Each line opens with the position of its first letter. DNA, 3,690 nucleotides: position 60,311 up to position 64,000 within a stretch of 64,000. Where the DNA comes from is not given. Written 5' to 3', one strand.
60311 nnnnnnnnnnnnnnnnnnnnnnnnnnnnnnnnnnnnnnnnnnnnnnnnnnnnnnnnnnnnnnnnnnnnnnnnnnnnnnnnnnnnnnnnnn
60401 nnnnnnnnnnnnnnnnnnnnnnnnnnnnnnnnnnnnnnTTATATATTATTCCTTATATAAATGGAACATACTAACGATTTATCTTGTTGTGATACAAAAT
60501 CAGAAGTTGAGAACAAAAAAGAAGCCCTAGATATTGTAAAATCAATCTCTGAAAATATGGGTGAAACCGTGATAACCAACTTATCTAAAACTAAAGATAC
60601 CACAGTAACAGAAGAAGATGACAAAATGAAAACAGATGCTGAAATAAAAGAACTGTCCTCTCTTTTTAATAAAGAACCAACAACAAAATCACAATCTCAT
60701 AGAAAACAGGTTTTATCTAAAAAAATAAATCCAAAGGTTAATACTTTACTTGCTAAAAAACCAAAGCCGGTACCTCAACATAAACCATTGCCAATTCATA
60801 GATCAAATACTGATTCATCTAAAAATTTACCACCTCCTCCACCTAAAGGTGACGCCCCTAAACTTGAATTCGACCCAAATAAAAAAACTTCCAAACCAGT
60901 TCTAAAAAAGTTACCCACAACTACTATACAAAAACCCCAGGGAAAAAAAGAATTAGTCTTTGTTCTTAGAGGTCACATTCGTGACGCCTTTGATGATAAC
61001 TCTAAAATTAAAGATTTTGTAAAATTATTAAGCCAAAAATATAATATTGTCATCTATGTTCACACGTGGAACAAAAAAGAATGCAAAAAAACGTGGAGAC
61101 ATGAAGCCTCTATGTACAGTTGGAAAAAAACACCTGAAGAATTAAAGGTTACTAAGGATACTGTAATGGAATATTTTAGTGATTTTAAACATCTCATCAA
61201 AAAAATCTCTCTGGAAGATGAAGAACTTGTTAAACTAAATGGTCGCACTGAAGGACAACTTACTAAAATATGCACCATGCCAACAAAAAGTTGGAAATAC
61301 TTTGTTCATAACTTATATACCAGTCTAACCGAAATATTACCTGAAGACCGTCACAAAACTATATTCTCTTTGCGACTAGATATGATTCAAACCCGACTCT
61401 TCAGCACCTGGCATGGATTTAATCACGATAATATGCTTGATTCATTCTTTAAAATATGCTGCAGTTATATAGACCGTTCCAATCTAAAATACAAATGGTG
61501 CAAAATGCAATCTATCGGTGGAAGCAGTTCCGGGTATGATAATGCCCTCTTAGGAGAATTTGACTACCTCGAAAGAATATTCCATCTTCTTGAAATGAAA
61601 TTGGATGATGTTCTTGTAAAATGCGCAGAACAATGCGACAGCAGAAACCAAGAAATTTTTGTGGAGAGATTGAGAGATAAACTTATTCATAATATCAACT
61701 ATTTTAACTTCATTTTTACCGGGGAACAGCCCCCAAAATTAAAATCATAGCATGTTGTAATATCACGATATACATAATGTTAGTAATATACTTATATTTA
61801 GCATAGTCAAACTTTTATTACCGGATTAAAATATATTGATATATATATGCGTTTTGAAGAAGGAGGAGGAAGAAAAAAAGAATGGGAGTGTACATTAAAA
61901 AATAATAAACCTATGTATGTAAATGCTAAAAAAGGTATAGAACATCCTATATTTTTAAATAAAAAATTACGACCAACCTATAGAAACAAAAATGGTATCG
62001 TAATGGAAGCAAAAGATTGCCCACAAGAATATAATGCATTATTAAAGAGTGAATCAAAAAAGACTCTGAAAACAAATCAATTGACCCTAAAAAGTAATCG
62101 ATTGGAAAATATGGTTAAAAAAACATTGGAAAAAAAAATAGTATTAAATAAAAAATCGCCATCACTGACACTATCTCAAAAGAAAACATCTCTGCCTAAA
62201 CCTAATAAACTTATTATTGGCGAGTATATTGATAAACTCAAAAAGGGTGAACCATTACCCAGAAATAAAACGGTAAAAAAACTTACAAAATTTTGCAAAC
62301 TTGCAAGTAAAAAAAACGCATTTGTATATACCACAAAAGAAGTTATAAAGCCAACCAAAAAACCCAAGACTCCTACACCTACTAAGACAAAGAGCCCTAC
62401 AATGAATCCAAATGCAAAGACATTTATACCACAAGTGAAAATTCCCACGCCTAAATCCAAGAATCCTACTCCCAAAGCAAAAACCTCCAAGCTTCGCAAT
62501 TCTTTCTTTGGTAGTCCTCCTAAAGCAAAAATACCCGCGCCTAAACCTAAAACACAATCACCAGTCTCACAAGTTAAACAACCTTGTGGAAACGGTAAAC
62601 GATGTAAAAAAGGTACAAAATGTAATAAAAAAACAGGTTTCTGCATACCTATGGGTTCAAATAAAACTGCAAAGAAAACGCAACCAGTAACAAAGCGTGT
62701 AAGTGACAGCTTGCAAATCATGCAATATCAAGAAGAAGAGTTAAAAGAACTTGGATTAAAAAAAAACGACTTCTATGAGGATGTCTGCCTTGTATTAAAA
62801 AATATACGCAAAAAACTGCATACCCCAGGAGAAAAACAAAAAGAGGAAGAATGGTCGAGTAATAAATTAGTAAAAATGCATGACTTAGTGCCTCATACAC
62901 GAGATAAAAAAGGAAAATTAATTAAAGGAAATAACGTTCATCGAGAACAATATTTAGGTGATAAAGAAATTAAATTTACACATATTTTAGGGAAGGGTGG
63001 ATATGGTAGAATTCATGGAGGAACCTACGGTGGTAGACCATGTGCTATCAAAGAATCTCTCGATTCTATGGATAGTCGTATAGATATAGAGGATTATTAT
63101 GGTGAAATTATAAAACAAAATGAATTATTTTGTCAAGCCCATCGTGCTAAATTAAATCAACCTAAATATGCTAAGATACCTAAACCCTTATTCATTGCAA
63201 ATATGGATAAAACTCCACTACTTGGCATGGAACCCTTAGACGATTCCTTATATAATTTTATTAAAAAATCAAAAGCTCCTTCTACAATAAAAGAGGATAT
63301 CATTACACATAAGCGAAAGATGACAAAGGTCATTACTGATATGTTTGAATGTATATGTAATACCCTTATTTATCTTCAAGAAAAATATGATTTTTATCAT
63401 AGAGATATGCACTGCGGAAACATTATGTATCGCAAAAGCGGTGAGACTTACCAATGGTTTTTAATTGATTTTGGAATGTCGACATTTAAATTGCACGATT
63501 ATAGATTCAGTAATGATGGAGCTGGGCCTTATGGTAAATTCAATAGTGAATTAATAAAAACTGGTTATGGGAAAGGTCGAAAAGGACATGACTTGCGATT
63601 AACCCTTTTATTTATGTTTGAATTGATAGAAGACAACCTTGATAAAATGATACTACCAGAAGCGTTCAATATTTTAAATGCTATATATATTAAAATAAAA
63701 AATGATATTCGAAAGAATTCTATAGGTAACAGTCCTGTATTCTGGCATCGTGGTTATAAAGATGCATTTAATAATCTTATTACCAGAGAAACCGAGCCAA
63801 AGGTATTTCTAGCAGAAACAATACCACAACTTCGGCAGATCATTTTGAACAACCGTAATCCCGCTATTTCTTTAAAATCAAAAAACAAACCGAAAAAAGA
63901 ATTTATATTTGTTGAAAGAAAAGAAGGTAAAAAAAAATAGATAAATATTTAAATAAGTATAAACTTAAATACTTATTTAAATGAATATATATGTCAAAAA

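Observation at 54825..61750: Glycan-synthesis cluster: GT17-like transferase, HAD phosphatase, GMD, methyltransferase, fucosyltransferase-like enzyme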

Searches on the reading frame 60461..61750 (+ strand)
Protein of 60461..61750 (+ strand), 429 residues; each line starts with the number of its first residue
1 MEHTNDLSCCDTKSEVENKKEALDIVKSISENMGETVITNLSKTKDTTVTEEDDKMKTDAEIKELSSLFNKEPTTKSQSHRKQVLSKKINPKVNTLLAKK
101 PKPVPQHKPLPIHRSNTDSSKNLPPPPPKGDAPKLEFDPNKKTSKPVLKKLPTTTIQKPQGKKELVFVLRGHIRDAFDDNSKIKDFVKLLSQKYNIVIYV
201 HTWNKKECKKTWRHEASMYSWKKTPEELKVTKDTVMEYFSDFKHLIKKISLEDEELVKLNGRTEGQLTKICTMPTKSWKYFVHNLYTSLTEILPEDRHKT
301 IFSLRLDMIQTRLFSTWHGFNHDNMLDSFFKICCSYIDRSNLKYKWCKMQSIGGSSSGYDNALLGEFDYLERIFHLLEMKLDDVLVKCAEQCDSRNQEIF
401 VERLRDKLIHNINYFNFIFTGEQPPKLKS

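Call 3: search_protein_families(library=pfam, proteins=[window:60461-61750:+], max_evalue=0.1)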
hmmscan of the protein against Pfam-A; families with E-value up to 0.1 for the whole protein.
window:60461-61750:+ (429 aa): 0 families

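Call 4: search_protein_families(library=ncbifam, proteins=[window:60461-61750:+], max_evalue=0.1)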
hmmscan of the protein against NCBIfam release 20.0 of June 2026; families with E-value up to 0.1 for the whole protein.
window:60461-61750:+ (429 aa): 0 families

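Call 14: search_solved_structures(query=window:60461-61750:+, max_evalue=10)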
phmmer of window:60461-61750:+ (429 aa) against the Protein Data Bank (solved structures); distinct sequences matched with E-value up to 10: 0.

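Call 20: find_homologous_proteins(query=window:60461-61750:+, max_evalue=0.001)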
Query window:60461-61750:+ (429 aa): 27 proteins with E <= 0.001 among 4787 candidates.
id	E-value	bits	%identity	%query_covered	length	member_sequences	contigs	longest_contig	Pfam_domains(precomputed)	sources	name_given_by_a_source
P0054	1.6e-289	978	100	100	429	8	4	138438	-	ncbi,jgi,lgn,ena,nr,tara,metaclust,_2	ncbi:MAG: hypothetical protein CMF80_07190 [Candidatus Marinimicrobia bacterium]|nr:hypothetical pro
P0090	8.9e-204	696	73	100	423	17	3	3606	-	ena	-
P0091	1.1e-198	679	78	87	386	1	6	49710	-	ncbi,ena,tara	tara:strand:- start:99 stop:1259 length:1161 start_codon:yes stop_codon:yes gene_type:complete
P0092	1.1e-198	679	78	87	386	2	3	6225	-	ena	-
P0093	2.4e-197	674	78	87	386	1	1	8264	-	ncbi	-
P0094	2.5e-197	674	78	87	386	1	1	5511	-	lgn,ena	-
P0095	6.8e-197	673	78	87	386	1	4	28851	-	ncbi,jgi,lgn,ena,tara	tara:strand:+ start:1849 stop:3009 length:1161 start_codon:yes stop_codon:yes gene_type:complete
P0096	2.0e-160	553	67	86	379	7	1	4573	-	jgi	jgi:hypothetical protein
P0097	7.5e-158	544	64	84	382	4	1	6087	-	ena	-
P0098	1.3e-156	540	63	84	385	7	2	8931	-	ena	-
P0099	1.9e-155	536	65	86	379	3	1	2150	-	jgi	-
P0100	5.4e-155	535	65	87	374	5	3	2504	-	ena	-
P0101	5.7e-155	535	64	88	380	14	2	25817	-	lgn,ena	-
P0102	5.9e-155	535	67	84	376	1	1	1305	-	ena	-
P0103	1.7e-154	533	64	86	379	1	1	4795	-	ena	-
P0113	8.6e-14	70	30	62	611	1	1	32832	-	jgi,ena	jgi:hypothetical protein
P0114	1.4e-12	66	30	45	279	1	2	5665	-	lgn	-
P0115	6.4e-10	57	28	58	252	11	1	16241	-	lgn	-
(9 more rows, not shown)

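Call 26: search_protein_families(library=pfam, proteins=[P0113, P0114, P0115], max_evalue=1)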
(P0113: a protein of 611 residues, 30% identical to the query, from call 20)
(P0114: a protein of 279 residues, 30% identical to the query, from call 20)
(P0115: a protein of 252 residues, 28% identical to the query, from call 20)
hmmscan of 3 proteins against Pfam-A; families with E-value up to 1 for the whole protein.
P0113 (611 aa): 0 families

P0114 (279 aa): 1 family
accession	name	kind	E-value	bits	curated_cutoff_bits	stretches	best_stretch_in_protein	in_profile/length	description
PF11782.13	DUF3319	-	0.032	14.7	25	1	232-273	27-68/89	Protein of unknown function (DUF3319)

P0115 (252 aa): 3 families
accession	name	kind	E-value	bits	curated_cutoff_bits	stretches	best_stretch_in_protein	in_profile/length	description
PF19498.4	DUF6033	-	3.1e-05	24.4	25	1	55-114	8-69/205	Protein of unknown function (DUF6033)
PF24489.1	Ig_J_second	-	0.015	15.7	27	1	9-43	41-77/105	Tip attachment protein J second Ig-like domain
PF13739.11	PdaC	-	0.52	11.9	29.1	1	172-245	13-78/95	Deacetylase PdaC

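Call 33: find_encoding_contigs(protein=P0113, flank=10000, max_places=2)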
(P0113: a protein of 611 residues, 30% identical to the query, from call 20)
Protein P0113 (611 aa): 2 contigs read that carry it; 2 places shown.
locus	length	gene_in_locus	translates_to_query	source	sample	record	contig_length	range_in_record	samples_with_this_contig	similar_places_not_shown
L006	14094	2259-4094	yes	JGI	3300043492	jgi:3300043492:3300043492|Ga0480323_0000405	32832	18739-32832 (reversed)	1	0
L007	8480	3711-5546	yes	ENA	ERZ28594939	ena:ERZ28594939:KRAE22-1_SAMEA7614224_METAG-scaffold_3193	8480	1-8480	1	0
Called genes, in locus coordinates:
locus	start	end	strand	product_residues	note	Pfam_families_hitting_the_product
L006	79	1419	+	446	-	PF01871:AMMECR1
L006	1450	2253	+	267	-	-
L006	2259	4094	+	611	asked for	-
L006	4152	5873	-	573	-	-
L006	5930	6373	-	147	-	-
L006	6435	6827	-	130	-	-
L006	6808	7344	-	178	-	-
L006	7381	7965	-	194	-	PF19066:P9_TM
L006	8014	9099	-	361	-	-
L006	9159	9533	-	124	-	-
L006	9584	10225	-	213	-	-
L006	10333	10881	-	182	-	-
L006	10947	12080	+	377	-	PF01193:RNA_pol_L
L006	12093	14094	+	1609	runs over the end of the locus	-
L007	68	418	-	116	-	-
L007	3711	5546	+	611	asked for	-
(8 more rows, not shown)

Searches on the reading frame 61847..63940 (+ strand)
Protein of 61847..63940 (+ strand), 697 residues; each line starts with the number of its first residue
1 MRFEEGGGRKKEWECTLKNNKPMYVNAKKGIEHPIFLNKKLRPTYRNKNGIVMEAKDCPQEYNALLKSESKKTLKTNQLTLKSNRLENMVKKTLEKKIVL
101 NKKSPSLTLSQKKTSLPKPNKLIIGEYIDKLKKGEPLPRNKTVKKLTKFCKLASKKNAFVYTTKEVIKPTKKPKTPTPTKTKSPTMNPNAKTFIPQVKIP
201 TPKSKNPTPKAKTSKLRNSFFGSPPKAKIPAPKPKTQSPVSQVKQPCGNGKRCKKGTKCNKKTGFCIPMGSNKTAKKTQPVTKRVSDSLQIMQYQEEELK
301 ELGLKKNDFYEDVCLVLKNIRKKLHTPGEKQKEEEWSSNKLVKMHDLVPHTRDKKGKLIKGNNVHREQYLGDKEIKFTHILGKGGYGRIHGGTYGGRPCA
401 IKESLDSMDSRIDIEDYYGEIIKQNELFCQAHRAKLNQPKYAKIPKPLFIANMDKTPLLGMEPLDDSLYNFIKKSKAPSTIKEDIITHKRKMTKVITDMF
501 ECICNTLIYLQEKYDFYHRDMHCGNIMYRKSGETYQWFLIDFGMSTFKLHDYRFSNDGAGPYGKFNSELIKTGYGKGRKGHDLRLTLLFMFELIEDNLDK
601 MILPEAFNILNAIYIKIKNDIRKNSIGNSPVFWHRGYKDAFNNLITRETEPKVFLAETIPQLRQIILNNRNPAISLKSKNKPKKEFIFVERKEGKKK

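Call 3: search_protein_families(library=pfam, proteins=[window:61847-63940:+], max_evalue=0.1)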
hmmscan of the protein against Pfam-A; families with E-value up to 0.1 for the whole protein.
window:61847-63940:+ (697 aa): 3 families
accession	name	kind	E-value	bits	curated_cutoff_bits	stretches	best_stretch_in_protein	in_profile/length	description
PF03109.22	ABC1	-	2e-05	24.3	22.9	1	486-546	162-215/244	ABC1 atypical kinase-like domain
PF07714.23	PK_Tyr_Ser-Thr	-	8.3e-05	22.4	23.1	1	375-548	1-152/258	Protein tyrosine and serine/threonine kinase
PF12330.14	Haspin_kinase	-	0.0082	15.6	25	1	499-568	210-270/364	Haspin like kinase domain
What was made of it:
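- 61847..63940 (+): 697-aa protein with a Lys/Pro-rich N-terminus and a kinase-like C-terminus; it separates the two halves of the glycan island and is probably not a glycan enzyme. Weak ABC1 and PK_Tyr_Ser-Thr hits (call 3).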

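Call 4: search_protein_families(library=ncbifam, proteins=[window:61847-63940:+], max_evalue=0.1)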
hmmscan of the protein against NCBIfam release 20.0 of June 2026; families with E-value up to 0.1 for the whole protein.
window:61847-63940:+ (697 aa): 3 families
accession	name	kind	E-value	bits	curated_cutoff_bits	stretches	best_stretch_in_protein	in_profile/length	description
TIGR01982.1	UbiB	equivalog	0.0021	16.7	487.55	1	513-544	274-302/436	2-polyprenylphenol 6-hydroxylase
NF003404.0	PRK04750.1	equivalog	0.02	13.5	667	1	515-544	280-310/529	ubiquinone biosynthesis regulatory protein kinase UbiB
TIGR03724.2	arch_bud32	equivalog_domain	0.048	13.1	125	1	498-550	89-136/193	KEOPS complex kinase/ATPase Bud32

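Call 32: find_encoding_contigs(protein=window:61847-63940:+, flank=10000, max_places=4)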
Protein window:61847-63940:+ (697 aa): 2 contigs read that carry it; 2 places shown.
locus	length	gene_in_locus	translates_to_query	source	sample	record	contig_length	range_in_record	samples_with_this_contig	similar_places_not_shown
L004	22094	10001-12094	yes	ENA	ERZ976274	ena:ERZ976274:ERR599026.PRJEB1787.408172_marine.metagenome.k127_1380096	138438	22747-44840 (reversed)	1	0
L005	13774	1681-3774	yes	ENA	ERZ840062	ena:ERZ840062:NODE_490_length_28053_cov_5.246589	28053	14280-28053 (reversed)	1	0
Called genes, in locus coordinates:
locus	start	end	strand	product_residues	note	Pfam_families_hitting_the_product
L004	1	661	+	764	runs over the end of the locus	PF13640:2OG-FeII_Oxy_3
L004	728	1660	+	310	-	PF03133:TTL (weak)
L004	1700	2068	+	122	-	-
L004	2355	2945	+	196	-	-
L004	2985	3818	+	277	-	PF04724:Glyco_transf_17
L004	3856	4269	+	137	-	-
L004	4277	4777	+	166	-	PF13419:HAD_2 (weak)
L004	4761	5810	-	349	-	PF01370:Epimerase, PF16363:GDP_Man_Dehyd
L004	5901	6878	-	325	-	PF20720:nSTAND3 (faint), PF00004:AAA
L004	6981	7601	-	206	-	PF13578:Methyltransf_24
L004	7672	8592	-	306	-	-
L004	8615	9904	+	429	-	-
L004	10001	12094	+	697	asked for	PF03109:ABC1 (weak)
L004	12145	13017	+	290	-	-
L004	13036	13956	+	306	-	PF03016:Exostosin_GT47, PF24785:RXYLT1_C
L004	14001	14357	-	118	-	-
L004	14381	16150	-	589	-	PF00248:Aldo_ket_red, PF05721:PhyH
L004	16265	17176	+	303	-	PF02086:MethyltransfD12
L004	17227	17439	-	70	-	-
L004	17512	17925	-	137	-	PF01541:GIY-YIG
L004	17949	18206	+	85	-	-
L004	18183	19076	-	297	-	PF01697:Glyco_transf_92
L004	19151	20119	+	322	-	PF05686:Glyco_transf_90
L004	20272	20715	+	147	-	-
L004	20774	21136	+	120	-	-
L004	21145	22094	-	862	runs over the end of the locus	PF11791:Aconitase_B_N, PF06434:Aconitase_2_N, PF00330:Aconitase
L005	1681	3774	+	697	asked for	PF03109:ABC1 (weak)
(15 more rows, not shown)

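Call 41: search_protein_families(library=pfam, proteins=[L004:12145-13017:+], max_evalue=0.01)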
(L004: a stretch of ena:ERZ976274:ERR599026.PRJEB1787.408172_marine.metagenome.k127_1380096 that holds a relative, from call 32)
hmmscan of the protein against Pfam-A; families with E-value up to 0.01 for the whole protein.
L004:12145-13017:+ (290 aa): 0 families

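Call 73: search_protein_families(library=pfam, proteins=[L004:14381-16150:-, L004:13036-13956:+], max_evalue=0.01)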
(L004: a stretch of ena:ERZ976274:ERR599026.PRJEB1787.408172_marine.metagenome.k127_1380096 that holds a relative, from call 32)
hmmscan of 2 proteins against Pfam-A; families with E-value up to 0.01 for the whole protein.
L004:14381-16150:- (589 aa): 2 families
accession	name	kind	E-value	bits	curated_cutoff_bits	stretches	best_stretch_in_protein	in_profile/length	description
PF00248.27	Aldo_ket_red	-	7e-45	153.8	24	1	15-278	17-289/291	Aldo/keto reductase family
PF05721.19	PhyH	-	7.3e-15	56.3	22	1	387-534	68-213/213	Phytanoyl-CoA dioxygenase (PhyH)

L004:13036-13956:+ (306 aa): 2 families
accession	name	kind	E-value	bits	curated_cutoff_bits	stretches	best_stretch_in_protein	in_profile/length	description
PF03016.20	Exostosin_GT47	-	1.8e-21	77.2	33.4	1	118-263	147-293/293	Exostosin GT47 domain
PF24785.1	RXYLT1_C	-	1.5e-08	34.8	27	1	138-224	14-104/187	RXYLT1 C-terminal domain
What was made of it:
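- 61847..63940 (+): Downstream on the parent contig L004: GT47/RXYLT1_C, an AKR+PhyH fusion, GT92 and GT90 (calls 32, 73).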
